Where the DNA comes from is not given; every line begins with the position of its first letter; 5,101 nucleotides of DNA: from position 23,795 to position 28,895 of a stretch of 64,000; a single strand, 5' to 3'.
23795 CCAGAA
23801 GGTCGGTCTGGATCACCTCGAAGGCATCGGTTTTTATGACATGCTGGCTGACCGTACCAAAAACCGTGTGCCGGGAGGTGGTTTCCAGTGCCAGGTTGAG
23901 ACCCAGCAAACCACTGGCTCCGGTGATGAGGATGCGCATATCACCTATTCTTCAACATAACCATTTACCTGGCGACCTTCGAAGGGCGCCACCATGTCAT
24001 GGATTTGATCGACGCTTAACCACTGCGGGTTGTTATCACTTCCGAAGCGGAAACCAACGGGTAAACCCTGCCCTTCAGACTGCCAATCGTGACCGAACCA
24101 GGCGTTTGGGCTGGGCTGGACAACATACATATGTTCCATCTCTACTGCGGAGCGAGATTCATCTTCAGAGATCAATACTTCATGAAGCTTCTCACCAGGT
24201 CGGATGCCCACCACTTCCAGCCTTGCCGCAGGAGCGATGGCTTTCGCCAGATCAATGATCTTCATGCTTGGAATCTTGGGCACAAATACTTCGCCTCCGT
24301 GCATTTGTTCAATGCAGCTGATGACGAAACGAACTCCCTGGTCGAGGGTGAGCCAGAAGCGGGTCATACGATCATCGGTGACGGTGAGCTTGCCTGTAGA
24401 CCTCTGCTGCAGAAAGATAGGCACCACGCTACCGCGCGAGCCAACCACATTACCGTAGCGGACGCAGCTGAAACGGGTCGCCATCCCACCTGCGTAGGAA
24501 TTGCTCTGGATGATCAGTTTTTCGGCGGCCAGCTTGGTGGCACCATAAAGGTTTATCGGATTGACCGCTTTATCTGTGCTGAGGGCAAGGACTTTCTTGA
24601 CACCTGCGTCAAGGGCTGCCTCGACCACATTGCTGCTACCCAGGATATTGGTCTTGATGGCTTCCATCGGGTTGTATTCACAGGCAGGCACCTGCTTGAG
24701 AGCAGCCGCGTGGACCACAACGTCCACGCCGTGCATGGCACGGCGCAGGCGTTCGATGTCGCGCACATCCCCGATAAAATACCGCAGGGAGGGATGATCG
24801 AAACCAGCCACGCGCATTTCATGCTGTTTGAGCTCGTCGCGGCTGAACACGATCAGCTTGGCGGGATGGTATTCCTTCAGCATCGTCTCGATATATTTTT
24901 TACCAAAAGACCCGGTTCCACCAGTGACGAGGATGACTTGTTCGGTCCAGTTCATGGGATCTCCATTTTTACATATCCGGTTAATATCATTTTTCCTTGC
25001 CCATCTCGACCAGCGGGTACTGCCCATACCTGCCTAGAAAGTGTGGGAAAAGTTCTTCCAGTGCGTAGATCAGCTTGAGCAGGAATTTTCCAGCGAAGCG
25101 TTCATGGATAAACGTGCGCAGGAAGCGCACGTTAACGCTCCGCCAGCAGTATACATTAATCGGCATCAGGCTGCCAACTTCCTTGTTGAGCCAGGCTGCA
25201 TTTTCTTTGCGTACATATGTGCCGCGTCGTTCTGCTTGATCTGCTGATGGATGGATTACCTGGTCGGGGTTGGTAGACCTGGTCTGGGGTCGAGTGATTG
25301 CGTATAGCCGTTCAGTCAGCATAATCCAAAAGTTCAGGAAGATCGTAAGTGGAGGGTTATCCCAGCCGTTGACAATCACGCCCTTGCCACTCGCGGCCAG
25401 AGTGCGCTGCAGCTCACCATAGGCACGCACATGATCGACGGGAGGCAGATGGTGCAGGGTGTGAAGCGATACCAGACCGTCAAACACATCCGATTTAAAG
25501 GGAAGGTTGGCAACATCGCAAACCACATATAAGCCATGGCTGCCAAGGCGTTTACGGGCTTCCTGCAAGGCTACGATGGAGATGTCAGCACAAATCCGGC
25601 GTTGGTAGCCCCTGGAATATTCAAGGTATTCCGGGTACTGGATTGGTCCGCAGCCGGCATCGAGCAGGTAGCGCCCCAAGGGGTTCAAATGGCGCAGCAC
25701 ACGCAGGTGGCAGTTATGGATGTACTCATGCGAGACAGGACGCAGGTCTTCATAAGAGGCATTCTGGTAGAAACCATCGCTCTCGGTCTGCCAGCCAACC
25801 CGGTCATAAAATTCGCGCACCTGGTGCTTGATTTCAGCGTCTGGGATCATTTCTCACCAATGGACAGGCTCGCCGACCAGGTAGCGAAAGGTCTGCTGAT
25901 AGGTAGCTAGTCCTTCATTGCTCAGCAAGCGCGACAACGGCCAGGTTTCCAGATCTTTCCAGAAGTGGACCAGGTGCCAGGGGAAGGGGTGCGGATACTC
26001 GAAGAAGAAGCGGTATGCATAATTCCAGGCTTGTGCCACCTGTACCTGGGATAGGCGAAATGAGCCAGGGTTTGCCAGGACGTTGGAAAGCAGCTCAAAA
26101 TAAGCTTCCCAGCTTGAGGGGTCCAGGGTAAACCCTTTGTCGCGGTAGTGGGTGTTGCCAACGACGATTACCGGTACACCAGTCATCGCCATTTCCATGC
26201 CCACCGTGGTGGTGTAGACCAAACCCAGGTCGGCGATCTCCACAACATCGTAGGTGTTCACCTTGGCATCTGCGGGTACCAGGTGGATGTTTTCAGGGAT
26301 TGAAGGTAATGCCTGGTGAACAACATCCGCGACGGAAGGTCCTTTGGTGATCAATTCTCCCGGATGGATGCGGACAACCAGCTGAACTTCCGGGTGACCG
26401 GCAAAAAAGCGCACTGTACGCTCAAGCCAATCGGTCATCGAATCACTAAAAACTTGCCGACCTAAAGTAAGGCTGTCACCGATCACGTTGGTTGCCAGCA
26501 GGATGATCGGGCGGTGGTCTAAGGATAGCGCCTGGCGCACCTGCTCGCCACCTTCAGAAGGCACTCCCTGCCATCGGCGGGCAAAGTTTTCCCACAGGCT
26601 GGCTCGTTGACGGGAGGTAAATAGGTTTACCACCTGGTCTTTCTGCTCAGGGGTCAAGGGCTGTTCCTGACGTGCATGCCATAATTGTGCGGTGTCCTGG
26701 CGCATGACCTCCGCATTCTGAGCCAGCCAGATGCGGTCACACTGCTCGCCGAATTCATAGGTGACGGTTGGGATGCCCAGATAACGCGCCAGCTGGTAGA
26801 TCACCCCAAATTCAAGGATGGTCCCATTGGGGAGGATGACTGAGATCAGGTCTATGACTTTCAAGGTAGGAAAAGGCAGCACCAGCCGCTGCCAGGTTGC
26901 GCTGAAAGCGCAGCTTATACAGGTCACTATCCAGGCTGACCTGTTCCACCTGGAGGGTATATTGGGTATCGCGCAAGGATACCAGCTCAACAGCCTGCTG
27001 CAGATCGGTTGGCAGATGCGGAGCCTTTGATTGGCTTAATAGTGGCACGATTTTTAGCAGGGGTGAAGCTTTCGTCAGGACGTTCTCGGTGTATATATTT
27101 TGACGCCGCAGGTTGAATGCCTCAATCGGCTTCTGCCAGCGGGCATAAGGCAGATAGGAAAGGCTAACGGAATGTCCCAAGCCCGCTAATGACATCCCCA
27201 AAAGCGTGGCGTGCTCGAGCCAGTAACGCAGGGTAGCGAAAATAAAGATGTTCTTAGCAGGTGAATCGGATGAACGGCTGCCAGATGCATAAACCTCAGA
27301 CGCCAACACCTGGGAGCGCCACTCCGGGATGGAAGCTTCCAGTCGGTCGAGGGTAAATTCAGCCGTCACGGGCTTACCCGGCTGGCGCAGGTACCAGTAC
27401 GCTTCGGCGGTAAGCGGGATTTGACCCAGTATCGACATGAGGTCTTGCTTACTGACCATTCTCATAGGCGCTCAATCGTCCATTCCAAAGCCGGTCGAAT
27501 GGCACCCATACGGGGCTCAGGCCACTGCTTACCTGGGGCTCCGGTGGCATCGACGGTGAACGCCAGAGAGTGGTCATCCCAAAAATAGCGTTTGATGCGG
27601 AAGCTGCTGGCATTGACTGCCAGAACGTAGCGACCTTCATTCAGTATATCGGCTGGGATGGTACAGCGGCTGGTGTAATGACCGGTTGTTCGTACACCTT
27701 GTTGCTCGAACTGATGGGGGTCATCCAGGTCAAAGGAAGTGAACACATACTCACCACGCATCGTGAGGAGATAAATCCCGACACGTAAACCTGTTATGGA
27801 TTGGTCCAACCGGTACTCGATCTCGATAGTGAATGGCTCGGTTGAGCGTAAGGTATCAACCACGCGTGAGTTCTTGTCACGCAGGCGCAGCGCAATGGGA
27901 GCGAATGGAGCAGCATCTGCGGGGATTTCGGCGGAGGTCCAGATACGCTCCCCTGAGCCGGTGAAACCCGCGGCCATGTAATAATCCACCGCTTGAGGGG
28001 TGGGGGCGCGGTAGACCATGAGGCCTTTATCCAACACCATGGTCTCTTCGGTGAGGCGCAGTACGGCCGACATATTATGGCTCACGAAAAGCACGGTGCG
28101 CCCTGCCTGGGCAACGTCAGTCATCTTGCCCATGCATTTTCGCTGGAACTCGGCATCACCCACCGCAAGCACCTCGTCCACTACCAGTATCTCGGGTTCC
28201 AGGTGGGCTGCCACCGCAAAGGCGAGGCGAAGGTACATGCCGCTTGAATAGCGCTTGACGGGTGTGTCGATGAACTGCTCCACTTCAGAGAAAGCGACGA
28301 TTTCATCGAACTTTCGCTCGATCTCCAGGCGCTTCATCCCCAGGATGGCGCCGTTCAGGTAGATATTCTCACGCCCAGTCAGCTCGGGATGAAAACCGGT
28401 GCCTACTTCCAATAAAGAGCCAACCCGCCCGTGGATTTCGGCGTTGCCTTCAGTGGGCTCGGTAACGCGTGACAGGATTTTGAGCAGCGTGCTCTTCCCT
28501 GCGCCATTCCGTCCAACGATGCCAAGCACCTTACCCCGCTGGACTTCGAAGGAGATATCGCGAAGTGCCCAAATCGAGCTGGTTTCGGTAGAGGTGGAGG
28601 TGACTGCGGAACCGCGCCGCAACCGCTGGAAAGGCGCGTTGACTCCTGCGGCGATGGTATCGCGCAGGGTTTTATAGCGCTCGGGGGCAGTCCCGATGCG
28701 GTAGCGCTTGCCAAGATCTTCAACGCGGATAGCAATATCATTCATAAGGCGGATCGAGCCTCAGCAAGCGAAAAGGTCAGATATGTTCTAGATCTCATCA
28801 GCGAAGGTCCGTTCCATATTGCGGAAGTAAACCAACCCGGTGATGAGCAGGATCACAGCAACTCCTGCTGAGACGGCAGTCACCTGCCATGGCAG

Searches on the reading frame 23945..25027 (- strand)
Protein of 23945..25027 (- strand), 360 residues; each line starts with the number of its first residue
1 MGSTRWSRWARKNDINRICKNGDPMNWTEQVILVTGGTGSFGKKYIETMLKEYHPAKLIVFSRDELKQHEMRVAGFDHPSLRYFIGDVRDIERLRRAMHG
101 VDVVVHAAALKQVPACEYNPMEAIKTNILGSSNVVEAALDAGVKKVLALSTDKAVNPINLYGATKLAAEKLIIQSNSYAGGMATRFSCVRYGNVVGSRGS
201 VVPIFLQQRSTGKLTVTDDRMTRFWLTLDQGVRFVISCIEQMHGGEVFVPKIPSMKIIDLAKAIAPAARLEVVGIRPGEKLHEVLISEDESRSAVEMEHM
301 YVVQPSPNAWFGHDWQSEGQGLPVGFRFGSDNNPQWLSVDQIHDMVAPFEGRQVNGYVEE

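Call 17: search_protein_families(library=pfam, proteins=[window:23945-25027:-], max_evalue=0.001)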
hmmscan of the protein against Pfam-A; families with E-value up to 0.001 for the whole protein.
window:23945-25027:- (360 aa): 10 families
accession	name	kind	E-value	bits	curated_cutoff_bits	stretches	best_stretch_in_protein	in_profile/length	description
PF02719.21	Polysacc_synt_2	-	3.6e-102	341.9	20.2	1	32-304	1-292/293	Polysaccharide biosynthesis protein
PF01370.27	Epimerase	-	7.1e-25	88.2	20.9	1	32-241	1-227/240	NAD dependent epimerase/dehydratase family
PF01073.25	3Beta_HSD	-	1.6e-17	63.9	22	1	33-157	1-122/280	3-beta hydroxysteroid dehydrogenase/isomerase family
PF16363.11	GDP_Man_Dehyd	-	2e-14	54.2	27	1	33-244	1-242/332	GDP-mannose 4,6 dehydratase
PF04321.23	RmlD_sub_bind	-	4.3e-14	52.7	27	1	32-222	3-181/287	RmlD substrate binding domain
PF13460.12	NAD_binding_10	-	6e-11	43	27.2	1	36-155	1-102/184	NAD(P)H-binding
PF07993.18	NAD_binding_4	-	3.7e-08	33.3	20.1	0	93-157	81-142/258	Male sterility protein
PF05368.20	NmrA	-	6.5e-08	33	27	1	29-147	2-103/298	NmrA-like family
PF00106.31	adh_short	-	4.3e-05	23.5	26.6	1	30-172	1-160/195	short chain dehydrogenase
PF08659.16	KR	-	0.00022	21.6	22.6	1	32-109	3-90/180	KR domain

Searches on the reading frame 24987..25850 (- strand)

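Call 17: search_protein_families(library=pfam, proteins=[window:24987-25850:-], max_evalue=0.001)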
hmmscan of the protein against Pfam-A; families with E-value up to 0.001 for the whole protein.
window:24987-25850:- (287 aa): 2 families
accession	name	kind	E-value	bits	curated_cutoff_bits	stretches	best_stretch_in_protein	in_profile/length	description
PF08241.18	Methyltransf_11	-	5.2e-14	53.1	21.2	1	63-158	1-94/95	Methyltransferase domain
PF13649.12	Methyltransf_25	-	1.4e-11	45.4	27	1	63-155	2-97/97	Methyltransferase domain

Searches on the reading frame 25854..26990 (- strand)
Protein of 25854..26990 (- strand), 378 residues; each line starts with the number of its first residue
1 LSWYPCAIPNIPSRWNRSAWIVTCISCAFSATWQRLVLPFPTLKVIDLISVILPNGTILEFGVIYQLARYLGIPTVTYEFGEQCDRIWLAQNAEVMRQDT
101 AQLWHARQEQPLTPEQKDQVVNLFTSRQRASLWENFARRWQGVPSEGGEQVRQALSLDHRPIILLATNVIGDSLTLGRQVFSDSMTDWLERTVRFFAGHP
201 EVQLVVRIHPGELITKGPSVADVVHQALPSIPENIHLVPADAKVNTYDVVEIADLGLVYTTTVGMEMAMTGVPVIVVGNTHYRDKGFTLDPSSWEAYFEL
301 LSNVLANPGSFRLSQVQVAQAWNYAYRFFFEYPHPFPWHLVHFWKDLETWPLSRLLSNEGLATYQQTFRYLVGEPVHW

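Call 17: search_protein_families(library=pfam, proteins=[window:25854-26990:-], max_evalue=0.001)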
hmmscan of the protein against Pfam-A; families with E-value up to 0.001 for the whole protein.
window:25854-26990:- (378 aa): 0 families

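Call 70: search_protein_families(library=pfam, proteins=[window:25854-26990:-], max_evalue=5)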
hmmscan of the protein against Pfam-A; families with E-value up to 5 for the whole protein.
window:25854-26990:- (378 aa): 3 families
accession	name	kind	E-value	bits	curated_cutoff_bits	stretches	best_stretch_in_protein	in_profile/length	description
PF05159.20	Capsule_synth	-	0.013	15.4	20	1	150-291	135-275/310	Capsule polysaccharide biosynthesis protein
PF22482.2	AsnC_trans_reg_3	-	0.16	12.5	24.4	1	174-247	9-80/95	PF0864 C-terminal dimeric alpha+beta barrel domain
PF11917.13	DUF3435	-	0.26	10.6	25.8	1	102-143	371-412/418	Protein of unknown function (DUF3435)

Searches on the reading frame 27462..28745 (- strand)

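Call 17: search_protein_families(library=pfam, proteins=[window:27462-28745:-], max_evalue=0.001)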
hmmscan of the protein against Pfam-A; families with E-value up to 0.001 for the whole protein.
window:27462-28745:- (427 aa): 3 families
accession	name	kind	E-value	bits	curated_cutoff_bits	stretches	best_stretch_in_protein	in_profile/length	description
PF00005.33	ABC_tran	-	1.9e-21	77.5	25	1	61-192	1-135/137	ABC transporter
PF14524.12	Wzt_C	-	7e-10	39.5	30.4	1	286-400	15-131/143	Wzt C-terminal domain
PF13304.12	AAA_21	-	3.1e-05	24.6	27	1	75-94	3-22/304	AAA domain, putative AbiEii toxin, Type IV TA system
